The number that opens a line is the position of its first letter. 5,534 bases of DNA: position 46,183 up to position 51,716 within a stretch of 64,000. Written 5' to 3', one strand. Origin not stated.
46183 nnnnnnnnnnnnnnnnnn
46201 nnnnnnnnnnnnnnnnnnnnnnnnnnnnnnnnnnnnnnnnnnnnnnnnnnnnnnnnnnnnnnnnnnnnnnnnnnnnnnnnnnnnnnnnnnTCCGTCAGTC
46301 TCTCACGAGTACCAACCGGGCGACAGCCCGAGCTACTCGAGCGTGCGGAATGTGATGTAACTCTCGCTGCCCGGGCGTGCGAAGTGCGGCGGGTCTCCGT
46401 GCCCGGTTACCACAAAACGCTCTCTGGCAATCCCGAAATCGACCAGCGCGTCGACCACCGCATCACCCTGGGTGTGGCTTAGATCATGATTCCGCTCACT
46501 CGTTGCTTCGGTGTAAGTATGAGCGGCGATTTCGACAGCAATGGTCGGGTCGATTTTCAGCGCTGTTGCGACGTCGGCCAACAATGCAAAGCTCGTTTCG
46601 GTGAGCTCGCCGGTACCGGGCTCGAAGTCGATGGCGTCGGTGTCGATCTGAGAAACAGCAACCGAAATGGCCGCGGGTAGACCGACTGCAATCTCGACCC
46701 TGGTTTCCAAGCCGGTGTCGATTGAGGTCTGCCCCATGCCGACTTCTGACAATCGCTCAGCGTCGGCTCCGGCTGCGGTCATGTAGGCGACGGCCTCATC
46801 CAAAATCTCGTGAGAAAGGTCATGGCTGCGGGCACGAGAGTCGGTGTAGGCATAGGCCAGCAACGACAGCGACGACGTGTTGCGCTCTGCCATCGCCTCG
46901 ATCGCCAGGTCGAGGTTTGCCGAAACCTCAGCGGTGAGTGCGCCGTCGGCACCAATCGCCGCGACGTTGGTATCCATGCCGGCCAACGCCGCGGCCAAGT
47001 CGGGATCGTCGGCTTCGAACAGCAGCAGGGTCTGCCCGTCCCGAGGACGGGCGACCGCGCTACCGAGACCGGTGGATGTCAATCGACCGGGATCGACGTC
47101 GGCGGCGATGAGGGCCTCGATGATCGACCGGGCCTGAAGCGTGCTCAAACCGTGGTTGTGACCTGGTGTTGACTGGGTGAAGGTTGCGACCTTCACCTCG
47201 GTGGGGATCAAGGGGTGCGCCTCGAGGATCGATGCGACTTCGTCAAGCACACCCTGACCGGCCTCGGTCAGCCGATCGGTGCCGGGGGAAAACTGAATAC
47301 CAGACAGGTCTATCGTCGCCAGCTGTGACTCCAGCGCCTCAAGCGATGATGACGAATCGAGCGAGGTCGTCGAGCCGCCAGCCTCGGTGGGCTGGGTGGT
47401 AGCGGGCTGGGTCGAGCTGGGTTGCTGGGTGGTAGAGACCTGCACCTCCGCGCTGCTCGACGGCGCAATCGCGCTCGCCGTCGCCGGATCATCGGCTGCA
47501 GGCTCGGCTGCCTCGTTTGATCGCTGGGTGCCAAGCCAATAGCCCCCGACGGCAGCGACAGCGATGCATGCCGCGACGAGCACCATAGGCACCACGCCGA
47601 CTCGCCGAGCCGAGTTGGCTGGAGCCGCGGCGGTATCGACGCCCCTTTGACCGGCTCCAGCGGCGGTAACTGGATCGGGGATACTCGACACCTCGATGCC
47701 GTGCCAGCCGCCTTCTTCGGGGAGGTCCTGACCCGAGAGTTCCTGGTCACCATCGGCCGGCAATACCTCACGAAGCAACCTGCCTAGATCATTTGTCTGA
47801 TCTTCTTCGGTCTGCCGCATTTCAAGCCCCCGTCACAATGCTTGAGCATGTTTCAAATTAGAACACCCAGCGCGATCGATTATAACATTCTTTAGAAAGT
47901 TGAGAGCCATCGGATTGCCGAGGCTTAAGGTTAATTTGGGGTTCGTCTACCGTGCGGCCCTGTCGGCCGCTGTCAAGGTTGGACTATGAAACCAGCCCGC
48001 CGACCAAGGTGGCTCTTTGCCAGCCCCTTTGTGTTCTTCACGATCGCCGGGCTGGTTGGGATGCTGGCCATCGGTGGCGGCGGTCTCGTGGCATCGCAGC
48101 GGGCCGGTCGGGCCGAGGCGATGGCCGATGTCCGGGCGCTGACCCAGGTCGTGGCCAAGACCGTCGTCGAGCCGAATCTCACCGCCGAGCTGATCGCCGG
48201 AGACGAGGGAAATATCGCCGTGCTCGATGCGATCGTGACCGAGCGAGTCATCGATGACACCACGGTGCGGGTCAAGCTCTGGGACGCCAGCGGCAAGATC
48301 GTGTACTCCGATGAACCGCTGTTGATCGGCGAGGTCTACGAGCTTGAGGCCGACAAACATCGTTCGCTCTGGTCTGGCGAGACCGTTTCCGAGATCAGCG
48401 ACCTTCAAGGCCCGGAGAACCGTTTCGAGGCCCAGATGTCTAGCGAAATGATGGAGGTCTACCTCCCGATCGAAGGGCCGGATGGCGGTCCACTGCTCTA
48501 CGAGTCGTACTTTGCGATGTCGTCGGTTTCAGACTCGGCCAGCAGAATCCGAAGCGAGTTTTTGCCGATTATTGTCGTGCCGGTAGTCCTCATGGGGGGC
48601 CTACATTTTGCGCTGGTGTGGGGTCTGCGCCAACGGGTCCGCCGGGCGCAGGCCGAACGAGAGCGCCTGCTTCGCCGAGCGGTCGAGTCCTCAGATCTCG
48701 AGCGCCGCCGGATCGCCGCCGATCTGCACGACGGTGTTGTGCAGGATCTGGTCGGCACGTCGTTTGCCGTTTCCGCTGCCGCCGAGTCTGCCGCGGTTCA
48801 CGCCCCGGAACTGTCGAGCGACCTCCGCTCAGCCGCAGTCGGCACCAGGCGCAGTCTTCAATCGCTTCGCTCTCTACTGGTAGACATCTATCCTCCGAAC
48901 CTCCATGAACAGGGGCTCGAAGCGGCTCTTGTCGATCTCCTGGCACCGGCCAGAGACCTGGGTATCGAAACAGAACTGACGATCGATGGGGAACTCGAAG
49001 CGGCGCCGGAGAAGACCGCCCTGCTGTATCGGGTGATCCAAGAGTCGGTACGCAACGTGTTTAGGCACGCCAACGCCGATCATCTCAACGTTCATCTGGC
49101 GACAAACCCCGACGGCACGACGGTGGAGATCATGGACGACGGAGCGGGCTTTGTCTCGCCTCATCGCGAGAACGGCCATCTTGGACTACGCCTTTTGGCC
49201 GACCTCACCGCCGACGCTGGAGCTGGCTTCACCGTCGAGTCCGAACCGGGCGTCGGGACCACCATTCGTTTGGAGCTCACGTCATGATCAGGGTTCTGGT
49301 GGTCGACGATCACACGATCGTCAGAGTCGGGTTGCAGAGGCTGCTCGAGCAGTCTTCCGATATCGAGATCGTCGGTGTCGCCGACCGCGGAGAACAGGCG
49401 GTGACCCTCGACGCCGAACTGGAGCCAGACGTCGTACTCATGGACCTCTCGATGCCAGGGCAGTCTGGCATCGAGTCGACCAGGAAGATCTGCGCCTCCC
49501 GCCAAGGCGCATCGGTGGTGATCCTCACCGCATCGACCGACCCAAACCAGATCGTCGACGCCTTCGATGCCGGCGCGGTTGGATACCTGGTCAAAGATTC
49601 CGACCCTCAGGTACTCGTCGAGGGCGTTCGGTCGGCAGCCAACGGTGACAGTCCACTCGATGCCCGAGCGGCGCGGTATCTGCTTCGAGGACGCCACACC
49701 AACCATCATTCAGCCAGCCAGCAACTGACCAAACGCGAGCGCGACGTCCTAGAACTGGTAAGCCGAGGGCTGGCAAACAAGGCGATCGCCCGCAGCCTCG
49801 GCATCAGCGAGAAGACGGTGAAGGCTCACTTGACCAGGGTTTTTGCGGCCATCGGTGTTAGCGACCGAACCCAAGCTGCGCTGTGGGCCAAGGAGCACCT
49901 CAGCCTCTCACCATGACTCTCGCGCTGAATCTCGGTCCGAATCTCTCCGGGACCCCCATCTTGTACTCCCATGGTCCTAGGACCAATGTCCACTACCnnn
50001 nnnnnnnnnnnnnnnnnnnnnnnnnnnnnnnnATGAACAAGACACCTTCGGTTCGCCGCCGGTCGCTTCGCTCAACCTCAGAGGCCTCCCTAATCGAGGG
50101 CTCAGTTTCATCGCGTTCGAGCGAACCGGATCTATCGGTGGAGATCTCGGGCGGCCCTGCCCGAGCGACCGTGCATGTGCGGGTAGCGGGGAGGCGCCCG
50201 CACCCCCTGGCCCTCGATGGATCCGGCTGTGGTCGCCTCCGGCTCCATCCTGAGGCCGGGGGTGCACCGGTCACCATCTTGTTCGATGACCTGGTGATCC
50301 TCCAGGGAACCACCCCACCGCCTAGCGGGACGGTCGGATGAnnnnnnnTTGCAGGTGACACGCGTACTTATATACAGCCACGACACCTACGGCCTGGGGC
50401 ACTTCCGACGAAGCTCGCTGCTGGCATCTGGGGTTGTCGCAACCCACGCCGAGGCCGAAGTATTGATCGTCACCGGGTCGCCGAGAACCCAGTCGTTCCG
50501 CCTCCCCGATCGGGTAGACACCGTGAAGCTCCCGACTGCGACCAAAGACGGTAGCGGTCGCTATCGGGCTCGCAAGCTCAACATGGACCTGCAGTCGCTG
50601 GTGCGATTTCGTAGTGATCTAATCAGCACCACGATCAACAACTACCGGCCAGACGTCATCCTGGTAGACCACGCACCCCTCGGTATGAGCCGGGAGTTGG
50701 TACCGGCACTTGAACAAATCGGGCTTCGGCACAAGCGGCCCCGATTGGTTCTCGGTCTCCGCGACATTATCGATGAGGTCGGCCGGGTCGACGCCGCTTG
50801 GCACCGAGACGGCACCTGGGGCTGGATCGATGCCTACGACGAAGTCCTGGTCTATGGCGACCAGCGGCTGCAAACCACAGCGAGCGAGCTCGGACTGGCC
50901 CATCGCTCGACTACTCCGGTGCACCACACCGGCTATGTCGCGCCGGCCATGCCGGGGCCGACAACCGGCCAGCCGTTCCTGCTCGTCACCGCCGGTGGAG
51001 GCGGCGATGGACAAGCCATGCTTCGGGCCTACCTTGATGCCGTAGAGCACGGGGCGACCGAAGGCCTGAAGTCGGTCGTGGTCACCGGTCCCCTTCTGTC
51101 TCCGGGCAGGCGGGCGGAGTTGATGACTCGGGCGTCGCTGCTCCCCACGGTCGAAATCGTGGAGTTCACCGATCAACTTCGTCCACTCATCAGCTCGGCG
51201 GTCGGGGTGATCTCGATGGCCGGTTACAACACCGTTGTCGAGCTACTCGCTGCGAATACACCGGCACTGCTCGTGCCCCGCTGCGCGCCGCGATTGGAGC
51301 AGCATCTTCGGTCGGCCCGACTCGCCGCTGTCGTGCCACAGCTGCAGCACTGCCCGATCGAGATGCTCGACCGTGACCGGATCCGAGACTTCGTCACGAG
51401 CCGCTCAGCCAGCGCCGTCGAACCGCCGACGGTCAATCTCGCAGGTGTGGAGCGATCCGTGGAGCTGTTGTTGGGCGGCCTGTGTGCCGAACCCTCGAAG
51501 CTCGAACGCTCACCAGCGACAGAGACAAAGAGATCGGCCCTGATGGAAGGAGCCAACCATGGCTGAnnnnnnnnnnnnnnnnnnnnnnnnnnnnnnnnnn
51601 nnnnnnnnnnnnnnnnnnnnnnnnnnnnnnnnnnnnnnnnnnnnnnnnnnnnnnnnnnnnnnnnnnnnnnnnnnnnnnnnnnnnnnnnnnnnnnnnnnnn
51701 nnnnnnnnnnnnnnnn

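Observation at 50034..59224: Translationally coupled seven-gene glycan locus with two paralogous APH-like kinases flanking UDP-glucose dehydrogenase and an MsbA-like exporter, bracketed by two two-component systems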

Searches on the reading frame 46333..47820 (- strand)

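Call 59: search_protein_families(library=pfam, proteins=[window:46333-47820:-], max_evalue=0.01)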
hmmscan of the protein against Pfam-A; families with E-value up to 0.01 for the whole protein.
window:46333-47820:- (495 aa): 2 families
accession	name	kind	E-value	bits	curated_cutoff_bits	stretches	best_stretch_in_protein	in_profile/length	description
PF00691.25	OmpA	-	1.2e-28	99.8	27.2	2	399-477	2-82/98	OmpA family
PF05359.17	DUF748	-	2.3e-05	23.1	50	0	393-435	877-919/1037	Domain of Unknown Function (DUF748)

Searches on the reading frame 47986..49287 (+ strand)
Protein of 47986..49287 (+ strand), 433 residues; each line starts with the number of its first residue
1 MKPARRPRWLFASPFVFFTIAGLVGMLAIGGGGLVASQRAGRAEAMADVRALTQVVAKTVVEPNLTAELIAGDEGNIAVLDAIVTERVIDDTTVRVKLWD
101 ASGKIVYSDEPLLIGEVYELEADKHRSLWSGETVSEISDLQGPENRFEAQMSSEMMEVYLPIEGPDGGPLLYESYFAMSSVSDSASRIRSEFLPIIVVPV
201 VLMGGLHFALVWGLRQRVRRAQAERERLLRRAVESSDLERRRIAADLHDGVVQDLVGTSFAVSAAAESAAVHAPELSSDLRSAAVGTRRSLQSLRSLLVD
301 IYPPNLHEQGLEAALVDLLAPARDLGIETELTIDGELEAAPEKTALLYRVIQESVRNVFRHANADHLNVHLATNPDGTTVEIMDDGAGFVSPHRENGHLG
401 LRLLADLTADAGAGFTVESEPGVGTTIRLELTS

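Call 3: search_protein_families(library=pfam, proteins=[window:47986-49287:+], max_evalue=0.001)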
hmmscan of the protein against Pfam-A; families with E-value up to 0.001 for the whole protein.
window:47986-49287:+ (433 aa): 2 families
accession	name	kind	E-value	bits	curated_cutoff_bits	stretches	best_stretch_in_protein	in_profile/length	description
PF07730.19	HisKA_3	-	1.4e-11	45.2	24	1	239-305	1-67/68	Histidine kinase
PF02518.31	HATPase_c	-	1.1e-09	39.1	26.4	1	345-431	4-107/111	Histidine kinase-, DNA gyrase B-, and HSP90-like ATPase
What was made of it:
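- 47986..49287 (+): Sensor histidine kinase (HisKA_3 type), first gene of the upstream NarL-type two-component system. Pfam HisKA_3 and HATPase_c (call 3).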

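Call 4: search_protein_families(library=ncbifam, proteins=[window:47986-49287:+], max_evalue=0.001)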
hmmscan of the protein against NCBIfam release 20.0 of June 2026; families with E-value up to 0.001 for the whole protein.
window:47986-49287:+ (433 aa): 8 families
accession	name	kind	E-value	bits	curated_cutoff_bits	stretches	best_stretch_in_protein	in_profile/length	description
NF052443.1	SensHisKinMctS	equivalog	8.9e-34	116.6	700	1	183-430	194-445/457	two-component system sensor histidine kinase MctS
NF052531.1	Strep_LiaS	equivalog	1.1e-21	77.4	450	1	226-429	119-323/328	envelope stress sensor histidine kinase LiaS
NF008649.0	PRK11644.1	equivalog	3.5e-17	62.3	408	1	214-429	278-494/499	signal transduction histidine-protein kinase/phosphatase UhpB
NF008184.0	PRK10935.1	equivalog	9.5e-16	57.5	553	1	239-432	363-558/565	nitrate/nitrite two-component system sensor histidine kinase NarQ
NF047786.1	his_kin_MadS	equivalog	3.2e-14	52.9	500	1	234-388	225-379/434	MadS family sensor histidine kinase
NF007896.0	PRK10600.1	equivalog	3.2e-11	42.6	578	1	239-428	390-580/598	nitrate/nitrite two-component system sensor histidine kinase NarX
NF047322.1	HK_morpho_MacS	equivalog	1.7e-05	24.2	300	1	211-430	155-365/367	MacS family sensor histidine kinase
NF007898.0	PRK10604.1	equivalog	0.00069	18.9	478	0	329-395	300-367/433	two-component system sensor histidine kinase RstB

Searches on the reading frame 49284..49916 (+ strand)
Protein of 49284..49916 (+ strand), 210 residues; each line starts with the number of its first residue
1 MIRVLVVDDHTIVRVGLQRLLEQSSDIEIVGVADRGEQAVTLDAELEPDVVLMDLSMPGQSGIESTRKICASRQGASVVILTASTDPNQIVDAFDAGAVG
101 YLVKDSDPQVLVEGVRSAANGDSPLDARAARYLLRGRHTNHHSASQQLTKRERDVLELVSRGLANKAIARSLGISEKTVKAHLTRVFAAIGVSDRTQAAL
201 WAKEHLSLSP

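Call 3: search_protein_families(library=pfam, proteins=[window:49284-49916:+], max_evalue=0.001)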
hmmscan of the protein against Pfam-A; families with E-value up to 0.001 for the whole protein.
window:49284-49916:+ (210 aa): 4 families
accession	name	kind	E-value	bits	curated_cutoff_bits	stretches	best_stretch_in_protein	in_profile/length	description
PF00072.30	Response_reg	-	3.3e-27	95.3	30.2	1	4-115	1-110/111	Response regulator receiver domain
PF00196.25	GerE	-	9.4e-20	70.5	23.5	1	146-202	1-57/57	Bacterial regulatory proteins, luxR family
PF08281.18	Sigma70_r4_2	-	7.6e-08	32.3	25.7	1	144-187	7-51/54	Sigma-70, region 4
PF04545.22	Sigma70_r4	-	5.2e-05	23.1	24.1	1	146-188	3-46/50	Sigma-70, region 4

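Call 4: search_protein_families(library=ncbifam, proteins=[window:49284-49916:+], max_evalue=0.001)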
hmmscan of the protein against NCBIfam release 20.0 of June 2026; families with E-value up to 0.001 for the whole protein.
window:49284-49916:+ (210 aa): 107 families (the best 25 are shown)
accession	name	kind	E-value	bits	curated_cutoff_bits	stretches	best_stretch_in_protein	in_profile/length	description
NF007935.0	PRK10651.1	equivalog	8.6e-52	175.4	250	1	3-205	8-213/216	two-component system response regulator NarL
NF047785.1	respo_reg_MadR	equivalog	4.9e-47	160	300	1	2-202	1-203/209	MadR family response regulator transcription factor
NF007708.0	PRK10403.1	equivalog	1.2e-44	152.3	343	1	3-200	8-206/215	nitrate/nitrite response regulator protein NarP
NF007018.1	PRK09483.1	equivalog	2.5e-38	131.9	280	1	1-194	1-195/217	UvrY/SirA/GacA family response regulator transcription factor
NF052445.1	RespRegMctR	equivalog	1e-37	129.6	300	1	2-195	2-192/205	two-component system response regulator MctR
NF011896.0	PRK15369.1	equivalog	1.1e-37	129.8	242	1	2-202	4-204/211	two component system response regulator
NF007685.0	PRK10360.1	equivalog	1.8e-29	103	258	1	1-197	1-187/196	response regulator transcription factor UhpA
NF041830.1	RR_TF_ErdR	exception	1.5e-27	96.8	390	1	3-204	3-207/213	response regulator transcription factor ErdR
NF007505.1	PRK10100.1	equivalog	4.4e-25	88.6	250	1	43-206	37-203/204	biofilm master transcriptional regulator CsgD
NF006900.1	PRK09390.1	equivalog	2.1e-24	86.2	255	1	3-190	6-185/203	response regulator FixJ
NF007403.0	PRK09935.1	equivalog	2e-23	83.1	271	1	4-204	6-206/210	fimbria biosynthesis transcriptional regulator FimZ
NF001965.0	PRK00742.1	subfamily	8.6e-23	81.1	293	1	2-107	4-110/357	chemotaxis-specific protein-glutamate methyltransferase CheB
NF009206.0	PRK12555.1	subfamily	5.1e-21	75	342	1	2-102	1-102/340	chemotaxis-specific protein-glutamate methyltransferase CheB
NF007419.0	PRK09958.1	equivalog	8.2e-21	74.5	251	1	4-191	3-187/204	acid-sensing system DNA-binding response regulator EvgA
NF041367.1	CheY_Halo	equivalog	9.1e-21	74.4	200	1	4-112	1-107/114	chemotaxis protein CheY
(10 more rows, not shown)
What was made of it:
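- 49284..49916 (+): NarL/GerE-type response regulator; overlaps the kinase stop by 4 nt. NCBIfam NarL scores 175 bits, below its cut-off of 250 (calls 3, 4).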

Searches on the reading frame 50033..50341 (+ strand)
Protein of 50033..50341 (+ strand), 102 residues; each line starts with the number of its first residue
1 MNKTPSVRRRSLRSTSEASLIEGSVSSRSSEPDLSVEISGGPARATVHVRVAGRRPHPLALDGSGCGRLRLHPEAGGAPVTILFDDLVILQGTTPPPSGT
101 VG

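Call 58: search_protein_families(library=padloc, proteins=[window:50033-50341:+], max_evalue=0.001)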
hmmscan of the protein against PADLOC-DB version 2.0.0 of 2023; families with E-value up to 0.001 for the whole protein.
window:50033-50341:+ (102 aa): 0 families

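Call 59: search_protein_families(library=pfam, proteins=[window:50033-50341:+], max_evalue=0.01)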
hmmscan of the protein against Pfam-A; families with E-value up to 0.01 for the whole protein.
window:50033-50341:+ (102 aa): 1 family
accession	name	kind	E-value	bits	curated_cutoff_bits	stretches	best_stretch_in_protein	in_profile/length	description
PF23993.1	DUF7311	-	0.0078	17.2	27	1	9-80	72-146/150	Domain of unknown function (DUF7311)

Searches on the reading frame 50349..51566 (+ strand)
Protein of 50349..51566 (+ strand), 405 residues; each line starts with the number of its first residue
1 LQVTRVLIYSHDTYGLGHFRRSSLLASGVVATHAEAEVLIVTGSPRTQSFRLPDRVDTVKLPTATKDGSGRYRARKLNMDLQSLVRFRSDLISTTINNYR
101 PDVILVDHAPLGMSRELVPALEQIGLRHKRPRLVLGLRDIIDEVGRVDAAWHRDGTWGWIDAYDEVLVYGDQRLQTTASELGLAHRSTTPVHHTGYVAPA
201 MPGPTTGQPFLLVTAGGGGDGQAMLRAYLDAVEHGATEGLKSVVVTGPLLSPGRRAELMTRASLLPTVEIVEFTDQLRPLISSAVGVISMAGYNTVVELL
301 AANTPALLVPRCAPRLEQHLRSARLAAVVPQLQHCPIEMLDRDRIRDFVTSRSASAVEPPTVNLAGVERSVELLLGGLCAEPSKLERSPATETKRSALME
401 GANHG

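Call 3: search_protein_families(library=pfam, proteins=[window:50349-51566:+], max_evalue=0.001)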
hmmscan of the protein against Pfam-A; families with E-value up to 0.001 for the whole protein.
window:50349-51566:+ (405 aa): 1 family
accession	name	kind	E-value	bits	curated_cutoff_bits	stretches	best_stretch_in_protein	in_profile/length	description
PF04101.22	Glyco_tran_28_C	-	3.2e-07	31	22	1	261-311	49-99/166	Glycosyltransferase family 28 C-terminal domain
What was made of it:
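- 50355..51566 (+): g1: GT-B glycosyltransferase of the GT1/GT28 type; probably starts the glycan on an unknown acceptor. Pfam Glyco_tran_28_C at 31 bits, covering part of the domain only (call 3).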

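Call 4: search_protein_families(library=ncbifam, proteins=[window:50349-51566:+], max_evalue=0.001)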
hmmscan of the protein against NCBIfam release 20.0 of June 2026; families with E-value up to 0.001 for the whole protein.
window:50349-51566:+ (405 aa): 1 family
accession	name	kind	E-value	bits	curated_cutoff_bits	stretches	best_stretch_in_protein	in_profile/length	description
TIGR00661.1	MJ1255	subfamily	7e-05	22.2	195.9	0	267-321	230-284/321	MJ1255/VC2487 family glycosyltransferase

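Call 18: search_solved_structures(query=window:50355-51563:+, max_evalue=1)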
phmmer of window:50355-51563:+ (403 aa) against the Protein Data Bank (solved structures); distinct sequences matched with E-value up to 1: 1.
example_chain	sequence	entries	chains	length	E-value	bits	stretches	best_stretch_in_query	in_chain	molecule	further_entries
2iya_A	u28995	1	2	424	0.00093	21.6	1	199-369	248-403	OLEANDOMYCIN GLYCOSYLTRANSFERASE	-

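Call 25: find_homologous_proteins(query=window:50355-51563:+)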
Query window:50355-51563:+ (403 aa): 666 proteins with E <= 0.001 among 8000 candidates; the best 120 are listed.
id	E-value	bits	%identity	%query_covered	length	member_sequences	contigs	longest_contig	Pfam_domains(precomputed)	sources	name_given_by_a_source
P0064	7.8e-263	889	100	100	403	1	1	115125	PF04101.23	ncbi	ncbi:MAG: glycosyltransferase family protein [Acidimicrobiales bacterium]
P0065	1.7e-193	661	76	100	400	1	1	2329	PF04101.23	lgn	-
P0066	1.4e-174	599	73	92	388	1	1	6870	PF04101.23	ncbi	-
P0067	2.6e-174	598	73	94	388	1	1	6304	PF04101.23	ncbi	-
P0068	1.2e-173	596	68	100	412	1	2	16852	PF04101.23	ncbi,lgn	-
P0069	3.1e-170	585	67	100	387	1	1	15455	PF04101.23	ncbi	-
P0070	2.0e-169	582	65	100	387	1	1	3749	PF04101.23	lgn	-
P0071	6.2e-144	498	63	95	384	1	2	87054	PF04101.23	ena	-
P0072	3.7e-143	495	62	92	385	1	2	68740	PF04101.23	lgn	-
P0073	2.5e-142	493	64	92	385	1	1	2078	PF04101.23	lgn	-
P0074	1.1e-140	487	60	93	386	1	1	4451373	PF04101.23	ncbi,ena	-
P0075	3.4e-140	486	63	92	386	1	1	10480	PF04101.23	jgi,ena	-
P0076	2.4e-139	483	60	92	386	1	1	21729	PF04101.23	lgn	-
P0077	1.2e-138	480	60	98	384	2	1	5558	PF04101.23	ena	-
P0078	2.1e-138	480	61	92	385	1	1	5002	PF04101.23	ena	-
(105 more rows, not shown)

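Call 38: predict_structure(alignment_id=A2)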
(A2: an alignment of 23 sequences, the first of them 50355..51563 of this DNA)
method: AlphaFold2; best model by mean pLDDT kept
length: 403 residues; sequences in the alignment: 23
mean_pLDDT: 88.6   pTM: 0.87
mean pLDDT of the five models: 88.6, 88.0, 87.5, 87.2, 86.7
residues with pLDDT >= 90: 294; 70-90: 75; 50-70: 8; < 50: 26
segments of 3 or more residues with pLDDT < 50: 378-403
pLDDT, mean of each block of 10 residues (from residue 1): 94 82 95 96 84 94 80 87 96 97 96 94 94 95 96 94 97 96 96 95 89 87 96 95 86 93 94 88 94 93 94 92 94 96 94 74 96 69 40 39 38
secondary structure, 60 per line:
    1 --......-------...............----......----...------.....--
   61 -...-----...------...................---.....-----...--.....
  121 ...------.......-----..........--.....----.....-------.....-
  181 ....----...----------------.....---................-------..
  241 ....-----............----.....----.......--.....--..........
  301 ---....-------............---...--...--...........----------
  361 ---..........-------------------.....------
elements in order: E3-8 H16-30 E35-40 E54-58 E62-64 E70-72 H79-97 E101-105 H116-123 E130-136 H142-151 H154-158 E163-167 H175-179 H181-184 E189-191 E208-212 H216-231 E239-244 H250-261 E266-270 H275-281 E284-288 H291-300 E304-307 H315-326 E330-332 H340-350 H364-373 H393-397
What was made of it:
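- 50355..51566 (+): AF2 model has pLDDT 88.6 (call 38).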

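Call 40: fold_search(model_id=the predicted structure, library=pdb)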
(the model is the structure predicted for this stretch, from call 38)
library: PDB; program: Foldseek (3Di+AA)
matches with E <= 10: 1798; with E <= 0.001: 476
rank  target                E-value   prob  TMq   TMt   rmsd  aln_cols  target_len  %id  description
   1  8j2z                  1.3e-12  1.00  0.59  0.53   6.8       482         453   14  Glucosyl transferase (released 2024-04-17)
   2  9j9k_A                3.7e-12  1.00  0.58  0.50   7.6       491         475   15  Glucosyl transferase NbUGT72AY1 co-crystallized with Scopoletin and UDP2F glucose (released 2024-09-04)
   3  8j2u_A                6.3e-12  1.00  0.60  0.52   7.2       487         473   16  Glucosyl Transferase NbUGT72AY1 co-crystallized with UDP (released 2024-04-17)
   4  9lrj_C                6.6e-12  1.00  0.59  0.53   6.6       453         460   16  Glucosyl transferase NbUGT72AY1 co-crystallized with Scopoletin and UDP2Fglucose in the presence of retinol (released 2025-02-12)
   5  2iya_B                6.6e-12  1.00  0.55  0.57   8.0       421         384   15  The crystal structure of macrolide glycosyltransferases: A blueprint for antibiotic engineering (released 2007-03-27)
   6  9lrj_B                7.9e-12  1.00  0.61  0.54   6.9       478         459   16  Glucosyl transferase NbUGT72AY1 co-crystallized with Scopoletin and UDP2Fglucose in the presence of retinol (released 2025-02-12)
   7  2iya_A                7.9e-12  1.00  0.53  0.55   8.3       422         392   16  The crystal structure of macrolide glycosyltransferases: A blueprint for antibiotic engineering (released 2007-03-27)
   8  9lrj_A                8.8e-12  1.00  0.58  0.52   6.4       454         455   14  Glucosyl transferase NbUGT72AY1 co-crystallized with Scopoletin and UDP2Fglucose in the presence of retinol (released 2025-02-12)
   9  9ksz                  8.8e-12  1.00  0.51  0.52   8.1       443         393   15  Complex structure of PcApiGT/UDP (released 2025-06-25)
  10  3d0q_A                1.1e-11  1.00  0.56  0.60   8.0       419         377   17  Crystal structure of calG3 from Micromonospora echinospora determined in space group I222 (released 2008-06-24)
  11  8j2v                  1.2e-11  1.00  0.62  0.55   7.2       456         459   16  Glucosyl transferase NbUGT72AY1 co-crystallized with Scopoletin (released 2024-04-17)
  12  3d0r_B                1.2e-11  1.00  0.54  0.57   8.2       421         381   17  Crystal structure of calG3 from Micromonospora echinospora determined in space group P2(1) (released 2008-06-24)
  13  9j9k_B                1.8e-11  1.00  0.58  0.51   6.5       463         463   15  Glucosyl transferase NbUGT72AY1 co-crystallized with Scopoletin and UDP2F glucose (released 2024-09-04)
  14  7d1i_A                2.1e-11  1.00  0.56  0.63   7.0       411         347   12  Crystal structure of acinetobacter baumannii MurG (released 2021-07-14)
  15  7xx4_B                2.1e-11  1.00  0.55  0.56   8.3       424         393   14  designed glycosyltransferase (released 2023-06-14)
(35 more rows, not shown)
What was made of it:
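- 50355..51566 (+): Best PDB matches are plant UGT72, OleD and CalG3; MurG ranks 14th (call 40).
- On MurG / GT28: The best Foldseek hits are GT1 UGTs, OleD and CalG3, with MurG at rank 14 and a similar E-value (call 40).
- The nearest structural relatives of g1 glycosylate lipophilic acceptors or lipid I: GT1 UGTs, macrolide GTs and MurG (call 40).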

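Call 58: search_protein_families(library=padloc, proteins=[window:50355-51566:+], max_evalue=0.001)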
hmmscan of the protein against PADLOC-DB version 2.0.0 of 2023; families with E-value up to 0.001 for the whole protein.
window:50355-51566:+ (403 aa): 0 families
